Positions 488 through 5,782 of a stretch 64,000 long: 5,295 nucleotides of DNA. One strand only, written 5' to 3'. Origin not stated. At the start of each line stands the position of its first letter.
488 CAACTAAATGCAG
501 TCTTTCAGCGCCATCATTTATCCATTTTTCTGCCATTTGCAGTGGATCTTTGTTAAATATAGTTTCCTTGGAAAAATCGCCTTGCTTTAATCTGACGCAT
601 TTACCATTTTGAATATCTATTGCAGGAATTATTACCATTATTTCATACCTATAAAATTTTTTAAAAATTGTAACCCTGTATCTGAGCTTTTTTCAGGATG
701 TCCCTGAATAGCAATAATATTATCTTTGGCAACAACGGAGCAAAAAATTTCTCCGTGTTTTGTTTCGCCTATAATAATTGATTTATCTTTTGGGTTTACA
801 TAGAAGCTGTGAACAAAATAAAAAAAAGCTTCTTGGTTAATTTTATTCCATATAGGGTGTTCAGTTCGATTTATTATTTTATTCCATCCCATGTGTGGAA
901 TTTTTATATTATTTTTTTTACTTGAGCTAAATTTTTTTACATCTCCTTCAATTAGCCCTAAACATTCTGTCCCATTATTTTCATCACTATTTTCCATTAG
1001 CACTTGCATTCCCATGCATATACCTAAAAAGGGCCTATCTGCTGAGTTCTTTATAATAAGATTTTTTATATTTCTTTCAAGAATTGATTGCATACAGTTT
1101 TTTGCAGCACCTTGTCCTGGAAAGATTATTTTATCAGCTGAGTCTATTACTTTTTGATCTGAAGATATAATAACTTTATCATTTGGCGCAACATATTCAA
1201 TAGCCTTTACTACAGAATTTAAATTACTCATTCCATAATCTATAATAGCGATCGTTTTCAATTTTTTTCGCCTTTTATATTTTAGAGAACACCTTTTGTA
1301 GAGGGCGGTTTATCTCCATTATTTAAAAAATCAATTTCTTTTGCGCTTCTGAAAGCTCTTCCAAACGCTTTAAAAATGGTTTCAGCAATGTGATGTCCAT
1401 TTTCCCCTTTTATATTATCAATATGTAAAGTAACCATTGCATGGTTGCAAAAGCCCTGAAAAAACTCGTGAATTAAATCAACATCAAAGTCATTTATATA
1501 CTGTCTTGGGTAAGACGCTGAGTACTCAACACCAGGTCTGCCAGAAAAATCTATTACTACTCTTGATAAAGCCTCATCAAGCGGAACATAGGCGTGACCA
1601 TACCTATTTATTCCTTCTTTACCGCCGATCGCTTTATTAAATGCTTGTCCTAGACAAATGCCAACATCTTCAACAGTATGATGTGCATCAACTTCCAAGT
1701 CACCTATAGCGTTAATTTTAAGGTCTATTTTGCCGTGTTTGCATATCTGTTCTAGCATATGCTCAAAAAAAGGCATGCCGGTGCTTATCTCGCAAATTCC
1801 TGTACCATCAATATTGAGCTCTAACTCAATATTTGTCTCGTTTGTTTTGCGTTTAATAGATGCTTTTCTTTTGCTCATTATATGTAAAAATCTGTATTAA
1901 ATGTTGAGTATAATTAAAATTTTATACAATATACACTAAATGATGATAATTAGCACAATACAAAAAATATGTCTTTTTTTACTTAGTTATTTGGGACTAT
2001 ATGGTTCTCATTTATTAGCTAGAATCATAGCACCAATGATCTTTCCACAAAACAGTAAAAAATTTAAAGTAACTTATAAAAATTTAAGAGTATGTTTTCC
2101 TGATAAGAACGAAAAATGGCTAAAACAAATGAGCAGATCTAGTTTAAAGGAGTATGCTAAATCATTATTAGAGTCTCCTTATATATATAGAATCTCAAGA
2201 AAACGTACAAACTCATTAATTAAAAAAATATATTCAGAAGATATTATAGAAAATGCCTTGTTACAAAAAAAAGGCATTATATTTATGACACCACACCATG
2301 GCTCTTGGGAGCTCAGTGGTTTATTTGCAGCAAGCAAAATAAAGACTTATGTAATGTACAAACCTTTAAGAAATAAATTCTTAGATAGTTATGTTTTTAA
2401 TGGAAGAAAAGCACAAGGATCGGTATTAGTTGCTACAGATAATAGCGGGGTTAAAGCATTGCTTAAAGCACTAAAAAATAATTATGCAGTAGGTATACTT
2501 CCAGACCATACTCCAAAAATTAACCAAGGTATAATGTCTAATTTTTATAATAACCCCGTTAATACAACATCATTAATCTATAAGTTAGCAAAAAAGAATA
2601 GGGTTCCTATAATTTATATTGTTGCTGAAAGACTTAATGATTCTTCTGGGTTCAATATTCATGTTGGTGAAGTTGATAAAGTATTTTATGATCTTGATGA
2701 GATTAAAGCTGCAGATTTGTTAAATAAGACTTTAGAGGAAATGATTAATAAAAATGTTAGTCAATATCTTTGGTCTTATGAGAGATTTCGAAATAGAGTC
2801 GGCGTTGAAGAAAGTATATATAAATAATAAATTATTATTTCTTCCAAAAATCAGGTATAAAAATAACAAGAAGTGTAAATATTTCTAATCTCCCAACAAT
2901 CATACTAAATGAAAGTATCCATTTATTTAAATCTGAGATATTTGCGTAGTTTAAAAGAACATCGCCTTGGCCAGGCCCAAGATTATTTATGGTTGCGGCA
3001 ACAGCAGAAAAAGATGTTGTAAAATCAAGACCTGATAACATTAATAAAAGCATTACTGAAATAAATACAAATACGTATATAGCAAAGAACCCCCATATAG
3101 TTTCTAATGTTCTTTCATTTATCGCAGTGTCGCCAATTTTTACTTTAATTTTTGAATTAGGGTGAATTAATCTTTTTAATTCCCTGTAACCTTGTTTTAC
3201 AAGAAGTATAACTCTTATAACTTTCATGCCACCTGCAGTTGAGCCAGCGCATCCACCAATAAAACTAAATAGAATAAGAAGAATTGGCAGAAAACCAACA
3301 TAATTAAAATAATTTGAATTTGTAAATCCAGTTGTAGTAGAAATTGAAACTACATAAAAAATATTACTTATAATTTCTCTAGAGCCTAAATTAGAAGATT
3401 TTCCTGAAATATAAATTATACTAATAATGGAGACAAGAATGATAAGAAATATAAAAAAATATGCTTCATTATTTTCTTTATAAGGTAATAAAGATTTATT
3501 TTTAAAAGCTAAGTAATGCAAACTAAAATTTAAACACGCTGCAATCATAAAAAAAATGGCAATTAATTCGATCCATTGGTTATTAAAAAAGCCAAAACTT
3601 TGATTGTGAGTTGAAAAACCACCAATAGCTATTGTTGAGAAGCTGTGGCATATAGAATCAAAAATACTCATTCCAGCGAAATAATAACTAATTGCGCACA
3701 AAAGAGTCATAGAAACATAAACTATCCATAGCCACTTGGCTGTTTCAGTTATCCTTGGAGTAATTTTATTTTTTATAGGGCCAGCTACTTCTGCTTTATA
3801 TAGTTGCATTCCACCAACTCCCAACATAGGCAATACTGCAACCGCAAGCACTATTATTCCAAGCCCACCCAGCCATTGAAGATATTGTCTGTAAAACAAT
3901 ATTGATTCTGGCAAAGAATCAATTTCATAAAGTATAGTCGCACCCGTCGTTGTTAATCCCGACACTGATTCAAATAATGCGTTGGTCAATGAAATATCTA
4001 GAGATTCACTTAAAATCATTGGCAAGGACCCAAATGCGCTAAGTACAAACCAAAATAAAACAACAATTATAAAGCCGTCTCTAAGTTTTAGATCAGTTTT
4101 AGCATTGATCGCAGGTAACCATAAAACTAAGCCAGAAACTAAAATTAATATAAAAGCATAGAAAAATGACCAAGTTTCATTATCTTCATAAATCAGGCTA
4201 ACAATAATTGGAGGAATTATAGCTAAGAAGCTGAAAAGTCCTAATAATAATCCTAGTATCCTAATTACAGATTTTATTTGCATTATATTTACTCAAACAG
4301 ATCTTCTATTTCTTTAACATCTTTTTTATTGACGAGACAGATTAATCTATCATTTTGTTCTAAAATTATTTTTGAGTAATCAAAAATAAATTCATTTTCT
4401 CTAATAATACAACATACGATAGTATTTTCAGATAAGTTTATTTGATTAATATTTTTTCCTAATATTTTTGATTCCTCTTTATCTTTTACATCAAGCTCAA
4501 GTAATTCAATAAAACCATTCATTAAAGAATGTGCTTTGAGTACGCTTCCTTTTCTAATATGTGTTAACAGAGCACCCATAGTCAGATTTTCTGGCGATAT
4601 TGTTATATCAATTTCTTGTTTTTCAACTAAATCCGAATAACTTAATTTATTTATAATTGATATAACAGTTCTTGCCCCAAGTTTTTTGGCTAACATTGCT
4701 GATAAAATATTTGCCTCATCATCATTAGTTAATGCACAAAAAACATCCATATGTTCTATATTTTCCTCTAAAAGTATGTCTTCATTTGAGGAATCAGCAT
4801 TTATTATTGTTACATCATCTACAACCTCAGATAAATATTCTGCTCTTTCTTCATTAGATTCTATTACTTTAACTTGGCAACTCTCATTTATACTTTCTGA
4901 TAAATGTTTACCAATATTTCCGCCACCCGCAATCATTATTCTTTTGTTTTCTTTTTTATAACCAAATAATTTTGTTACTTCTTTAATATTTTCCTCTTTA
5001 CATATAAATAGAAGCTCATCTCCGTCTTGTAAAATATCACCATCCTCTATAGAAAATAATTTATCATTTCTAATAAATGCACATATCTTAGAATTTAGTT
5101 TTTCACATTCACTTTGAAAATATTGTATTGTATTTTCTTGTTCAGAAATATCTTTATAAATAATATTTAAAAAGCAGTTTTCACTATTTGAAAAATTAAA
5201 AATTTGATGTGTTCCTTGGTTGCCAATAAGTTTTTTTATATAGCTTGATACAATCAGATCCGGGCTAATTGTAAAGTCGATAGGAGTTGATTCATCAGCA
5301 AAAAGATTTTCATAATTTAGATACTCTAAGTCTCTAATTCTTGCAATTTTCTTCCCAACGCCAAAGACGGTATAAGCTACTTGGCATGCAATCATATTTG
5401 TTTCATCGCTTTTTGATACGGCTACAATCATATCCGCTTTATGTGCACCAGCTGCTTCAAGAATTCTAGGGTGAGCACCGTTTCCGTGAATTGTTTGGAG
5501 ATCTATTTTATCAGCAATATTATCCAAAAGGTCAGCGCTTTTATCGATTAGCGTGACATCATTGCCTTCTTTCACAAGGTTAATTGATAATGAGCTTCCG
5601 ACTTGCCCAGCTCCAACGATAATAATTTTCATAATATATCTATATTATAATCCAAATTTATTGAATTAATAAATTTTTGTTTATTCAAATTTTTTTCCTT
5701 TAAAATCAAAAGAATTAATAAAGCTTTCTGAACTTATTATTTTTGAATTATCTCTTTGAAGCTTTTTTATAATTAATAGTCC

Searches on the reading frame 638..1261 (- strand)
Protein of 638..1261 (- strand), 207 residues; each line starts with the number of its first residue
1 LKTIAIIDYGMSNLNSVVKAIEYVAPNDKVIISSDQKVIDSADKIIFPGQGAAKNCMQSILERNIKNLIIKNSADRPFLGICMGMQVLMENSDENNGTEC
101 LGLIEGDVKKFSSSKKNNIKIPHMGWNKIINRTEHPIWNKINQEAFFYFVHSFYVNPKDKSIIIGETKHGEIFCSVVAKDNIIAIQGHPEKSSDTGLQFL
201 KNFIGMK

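Call 38: search_protein_families(library=ncbifam, max_evalue=1e-10, proteins=[window:638-1261:-])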
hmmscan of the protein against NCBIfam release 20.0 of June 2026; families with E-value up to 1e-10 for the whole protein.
window:638-1261:- (207 aa): 2 families
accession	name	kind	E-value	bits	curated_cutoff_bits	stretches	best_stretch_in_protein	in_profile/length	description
TIGR01855.1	IMP_synth_hisH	equivalog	1.7e-65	220.6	105.4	1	4-205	1-197/198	imidazole glycerol phosphate synthase subunit HisH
NF010608.0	PRK14004.1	equivalog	1.2e-45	155.8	216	1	4-205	2-208/210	imidazole glycerol phosphate synthase subunit HisH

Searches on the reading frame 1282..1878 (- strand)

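Call 38: search_protein_families(library=ncbifam, max_evalue=1e-10, proteins=[window:1282-1878:-])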
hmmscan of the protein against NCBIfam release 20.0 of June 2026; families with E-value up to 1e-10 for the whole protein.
window:1282-1878:- (198 aa): 13 families
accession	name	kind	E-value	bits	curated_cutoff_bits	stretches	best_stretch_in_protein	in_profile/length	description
NF002106.0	PRK00951.1-1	equivalog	2.2e-91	304.9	283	1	2-198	2-197/197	imidazoleglycerol-phosphate dehydratase HisB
NF002109.0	PRK00951.1-5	equivalog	2.9e-78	262.2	278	1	3-198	2-196/196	imidazoleglycerol-phosphate dehydratase HisB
NF002111.0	PRK00951.2-1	equivalog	2.4e-77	258.9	231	1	2-198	2-194/194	imidazoleglycerol-phosphate dehydratase HisB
NF002108.0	PRK00951.1-3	equivalog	4.9e-77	258.2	328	1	2-198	8-203/205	imidazoleglycerol-phosphate dehydratase HisB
NF002115.0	PRK00951.2-5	equivalog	1.7e-75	253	289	1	3-198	2-195/195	imidazoleglycerol-phosphate dehydratase HisB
NF002116.0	PRK00951.2-6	equivalog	7.7e-72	241.4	269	1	1-198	1-197/197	imidazoleglycerol-phosphate dehydratase HisB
NF003937.0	PRK05446.1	equivalog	1.4e-68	231.5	443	1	2-198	165-355/355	bifunctional histidinol-phosphatase/imidazoleglycerol-phosphate dehydratase HisB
NF002112.0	PRK00951.2-2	equivalog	5.5e-68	228.5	315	1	4-198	2-194/194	imidazoleglycerol-phosphate dehydratase HisB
NF002114.0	PRK00951.2-4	equivalog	1.3e-67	227.1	189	1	6-198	2-190/190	imidazoleglycerol-phosphate dehydratase HisB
NF002110.2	PRK00951.1-6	equivalog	3.2e-67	226.1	266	1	4-198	1-199/199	imidazoleglycerol-phosphate dehydratase HisB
NF002107.0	PRK00951.1-2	equivalog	2e-65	220.1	267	1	4-198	2-194/194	imidazoleglycerol-phosphate dehydratase HisB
NF002113.0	PRK00951.2-3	equivalog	3.5e-57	193.4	288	1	4-183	2-178/190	imidazoleglycerol-phosphate dehydratase HisB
NF010121.0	PRK13598.1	equivalog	6e-49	166.4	295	1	3-197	2-192/193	imidazoleglycerol-phosphate dehydratase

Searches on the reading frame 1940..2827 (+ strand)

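Call 38: search_protein_families(library=ncbifam, max_evalue=1e-10, proteins=[window:1940-2827:+])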
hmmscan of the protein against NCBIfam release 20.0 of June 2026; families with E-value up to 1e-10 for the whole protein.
window:1940-2827:+ (295 aa): 16 families
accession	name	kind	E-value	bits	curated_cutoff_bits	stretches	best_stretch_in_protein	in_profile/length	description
NF006487.0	PRK08905.1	equivalog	2.8e-55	187.4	281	1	11-291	6-281/290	lysophospholipid acyltransferase family protein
NF006438.0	PRK08734.1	equivalog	7e-41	140.2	363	1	26-286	28-288/305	lauroyl acyltransferase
TIGR02207.1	lipid_A_htrB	subfamily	1.5e-36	126.3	297.8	1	22-294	32-303/303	LpxL/LpxP family Kdo(2)-lipid IV(A) lauroyl/palmitoleoyl acyltransferase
NF006270.0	PRK08419.1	equivalog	3.7e-34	118.4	248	1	2-286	4-291/298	lipid A biosynthesis lauroyl acyltransferase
NF004190.0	PRK05645.1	equivalog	4.4e-34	117.9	377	1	38-293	39-294/295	lysophospholipid acyltransferase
NF005340.0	PRK06860.1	subfamily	2.5e-32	112.3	398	1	27-294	43-308/309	lipid A biosynthesis lauroyl acyltransferase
NF006432.0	PRK08706.1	equivalog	4.3e-29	101.7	384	1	10-294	6-289/289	lipid A biosynthesis lauroyl acyltransferase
NF006507.0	PRK08943.1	subfamily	2.4e-28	99.2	337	1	13-294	35-315/322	lipid A biosynthesis (KDO)2-(lauroyl)-lipid IVA acyltransferase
NF004191.0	PRK05646.1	equivalog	2.9e-28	98.9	491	1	12-295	25-307/310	lipid A biosynthesis lauroyl acyltransferase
TIGR02208.1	lipid_A_msbB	equivalog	1.1e-27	97.2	336.05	1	25-294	37-305/305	lauroyl-Kdo(2)-lipid IV(A) myristoyltransferase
NF005399.0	PRK06946.1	subfamily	3.2e-27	95.5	343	1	11-294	10-294/294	lipid A biosynthesis lauroyl acyltransferase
NF005120.0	PRK06553.1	equivalog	1.1e-24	87.3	273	1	9-284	28-307/308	lipid A biosynthesis lauroyl acyltransferase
NF005952.0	PRK08025.1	equivalog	1.1e-24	87.1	517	1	23-294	37-305/306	kdo(2)-lipid IV(A) palmitoleoyltransferase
NF006437.0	PRK08733.1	equivalog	5.2e-18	65.2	540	1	26-294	42-305/306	LpxL/LpxP family Kdo(2)-lipid IV(A) lauroyl/palmitoleoyl acyltransferase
NF005150.0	PRK06628.1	equivalog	2e-14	53.7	350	1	42-284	50-289/290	lipid A biosynthesis lauroyl acyltransferase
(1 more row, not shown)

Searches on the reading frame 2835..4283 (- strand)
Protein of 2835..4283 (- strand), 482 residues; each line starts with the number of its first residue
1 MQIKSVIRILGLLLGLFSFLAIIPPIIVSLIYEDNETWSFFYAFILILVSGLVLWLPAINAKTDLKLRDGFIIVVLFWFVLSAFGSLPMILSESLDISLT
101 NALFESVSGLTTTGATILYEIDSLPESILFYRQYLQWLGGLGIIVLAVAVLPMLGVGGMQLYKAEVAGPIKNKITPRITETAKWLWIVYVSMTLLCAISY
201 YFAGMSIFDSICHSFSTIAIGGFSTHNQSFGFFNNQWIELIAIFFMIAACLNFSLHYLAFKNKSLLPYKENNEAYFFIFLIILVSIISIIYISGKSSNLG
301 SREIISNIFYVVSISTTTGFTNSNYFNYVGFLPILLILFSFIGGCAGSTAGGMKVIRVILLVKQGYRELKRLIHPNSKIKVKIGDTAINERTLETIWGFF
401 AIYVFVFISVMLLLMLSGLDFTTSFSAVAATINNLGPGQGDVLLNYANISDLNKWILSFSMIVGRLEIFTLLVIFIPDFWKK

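Call 38: search_protein_families(library=ncbifam, max_evalue=1e-10, proteins=[window:2835-4283:-])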
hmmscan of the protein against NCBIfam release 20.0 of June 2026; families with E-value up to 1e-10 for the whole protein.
window:2835-4283:- (482 aa): 2 families
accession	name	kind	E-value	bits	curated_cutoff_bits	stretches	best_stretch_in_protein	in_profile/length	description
NF008020.0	PRK10750.1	equivalog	1.3e-165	552.2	866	1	1-481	1-482/483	Trk system potassium transporter TrkH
TIGR00933.1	2a38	subfamily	3.2e-105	352.4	331.15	1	85-465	2-391/391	TrkH family potassium uptake protein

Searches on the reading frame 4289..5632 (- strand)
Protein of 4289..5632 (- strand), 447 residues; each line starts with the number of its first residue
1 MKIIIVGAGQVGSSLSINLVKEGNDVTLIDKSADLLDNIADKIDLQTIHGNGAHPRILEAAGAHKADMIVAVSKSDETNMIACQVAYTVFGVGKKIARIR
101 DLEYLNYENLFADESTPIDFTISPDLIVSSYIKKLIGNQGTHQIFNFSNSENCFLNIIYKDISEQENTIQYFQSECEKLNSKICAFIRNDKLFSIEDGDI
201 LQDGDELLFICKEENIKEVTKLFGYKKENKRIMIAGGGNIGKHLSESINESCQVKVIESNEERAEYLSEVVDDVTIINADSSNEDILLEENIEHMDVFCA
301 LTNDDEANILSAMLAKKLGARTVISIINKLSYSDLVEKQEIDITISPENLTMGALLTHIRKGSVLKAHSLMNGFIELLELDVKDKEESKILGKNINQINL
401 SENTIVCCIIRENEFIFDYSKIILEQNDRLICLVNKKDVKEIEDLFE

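Call 38: search_protein_families(library=ncbifam, max_evalue=1e-10, proteins=[window:4289-5632:-])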
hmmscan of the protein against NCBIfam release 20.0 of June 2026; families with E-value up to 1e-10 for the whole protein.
window:4289-5632:- (447 aa): 16 families
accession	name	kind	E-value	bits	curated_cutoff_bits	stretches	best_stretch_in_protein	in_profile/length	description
NF007032.0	PRK09496.1-4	equivalog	6.2e-144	480.3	309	1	1-447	1-451/457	Trk system potassium transporter TrkA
NF007030.0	PRK09496.1-1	equivalog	1.8e-134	448.9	371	1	1-447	1-452/458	Trk system potassium transporter TrkA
NF007031.0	PRK09496.1-2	equivalog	1.1e-121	407.1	289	1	1-446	1-451/458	Trk system potassium transporter TrkA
NF007039.0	PRK09496.3-2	equivalog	1.6e-106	356.8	293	1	1-447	1-445/446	Trk system potassium transporter TrkA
NF007041.0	PRK09496.3-4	equivalog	1.2e-88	297.9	386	1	1-447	1-444/450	Trk system potassium transporter TrkA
NF007033.0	PRK09496.1-5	equivalog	3.4e-75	253.8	338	1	1-446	1-447/449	Trk system potassium transporter TrkA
NF007038.0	PRK09496.2-6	equivalog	1.2e-71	241.8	374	1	1-446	1-444/445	Trk system potassium transporter TrkA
NF007034.0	PRK09496.2-1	subfamily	4.1e-69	233.6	344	1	1-443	1-442/445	Trk system potassium transporter TrkA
NF007036.0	PRK09496.2-3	subfamily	1.1e-65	222.2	407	1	1-446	1-447/448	Trk system potassium transporter TrkA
NF007037.0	PRK09496.2-4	equivalog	3.2e-61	207.5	445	1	1-446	1-453/454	Trk system potassium transporter TrkA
NF007040.0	PRK09496.3-3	equivalog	1.8e-55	188.4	455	1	2-447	5-462/462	Trk system potassium transporter TrkA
NF007043.0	PRK09496.3-6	equivalog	1.2e-52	179.2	384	1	1-442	1-440/445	Trk system potassium transporter TrkA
NF007035.0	PRK09496.2-2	equivalog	2.9e-51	174.7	521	1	1-447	1-450/455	Trk system potassium transporter TrkA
NF007042.0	PRK09496.3-5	equivalog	1.4e-38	132.8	467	1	1-443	1-459/466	Trk system potassium transporter TrkA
NF007828.0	PRK10537.1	equivalog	8.7e-11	41.4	425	0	3-105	253-352/403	voltage-gated potassium channel protein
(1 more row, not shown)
